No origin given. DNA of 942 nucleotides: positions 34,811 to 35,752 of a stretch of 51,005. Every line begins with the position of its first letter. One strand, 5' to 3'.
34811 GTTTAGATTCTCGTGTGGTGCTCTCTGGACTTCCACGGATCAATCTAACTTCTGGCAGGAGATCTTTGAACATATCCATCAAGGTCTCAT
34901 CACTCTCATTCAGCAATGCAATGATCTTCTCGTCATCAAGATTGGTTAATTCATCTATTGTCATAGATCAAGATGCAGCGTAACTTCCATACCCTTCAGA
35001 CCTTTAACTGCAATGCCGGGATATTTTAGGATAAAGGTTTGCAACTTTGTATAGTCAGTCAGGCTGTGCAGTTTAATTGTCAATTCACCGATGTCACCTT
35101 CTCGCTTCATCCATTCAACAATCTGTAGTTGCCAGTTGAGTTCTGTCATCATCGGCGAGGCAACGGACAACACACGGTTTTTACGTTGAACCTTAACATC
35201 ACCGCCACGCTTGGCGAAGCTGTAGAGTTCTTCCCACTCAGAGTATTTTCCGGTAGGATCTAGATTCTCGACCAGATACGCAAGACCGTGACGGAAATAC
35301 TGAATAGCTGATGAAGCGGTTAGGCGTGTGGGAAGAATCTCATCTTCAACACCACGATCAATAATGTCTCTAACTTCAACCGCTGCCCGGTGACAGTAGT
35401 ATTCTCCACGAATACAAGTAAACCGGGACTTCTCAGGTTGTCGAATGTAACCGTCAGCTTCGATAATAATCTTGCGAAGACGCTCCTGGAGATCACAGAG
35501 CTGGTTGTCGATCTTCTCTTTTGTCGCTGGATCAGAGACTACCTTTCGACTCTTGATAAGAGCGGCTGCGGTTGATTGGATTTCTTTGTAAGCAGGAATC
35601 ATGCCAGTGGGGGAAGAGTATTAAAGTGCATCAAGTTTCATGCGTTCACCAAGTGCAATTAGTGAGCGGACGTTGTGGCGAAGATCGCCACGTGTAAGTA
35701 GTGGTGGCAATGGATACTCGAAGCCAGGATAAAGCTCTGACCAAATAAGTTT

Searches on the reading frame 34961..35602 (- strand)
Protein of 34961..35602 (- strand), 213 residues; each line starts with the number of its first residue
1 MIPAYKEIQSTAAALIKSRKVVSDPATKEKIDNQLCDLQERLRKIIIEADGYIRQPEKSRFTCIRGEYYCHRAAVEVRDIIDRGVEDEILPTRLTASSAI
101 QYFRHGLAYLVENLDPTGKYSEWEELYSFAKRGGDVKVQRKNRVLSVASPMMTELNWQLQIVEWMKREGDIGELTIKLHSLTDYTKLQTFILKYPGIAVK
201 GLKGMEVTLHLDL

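Call 7: search_protein_families(library=pfam, proteins=[window:34961-35602:-], max_evalue=0.01)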
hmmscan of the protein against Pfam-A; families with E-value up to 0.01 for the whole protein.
window:34961-35602:- (213 aa): 0 families

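Call 89: search_protein_families(library=phrogs, proteins=[window:34961-35602:-], max_evalue=0.01)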
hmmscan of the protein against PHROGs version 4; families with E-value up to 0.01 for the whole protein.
window:34961-35602:- (213 aa): 1 family
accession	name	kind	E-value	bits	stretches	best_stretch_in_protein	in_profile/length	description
phrog_37302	-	unknown function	0.006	18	0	27-80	42-95/98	-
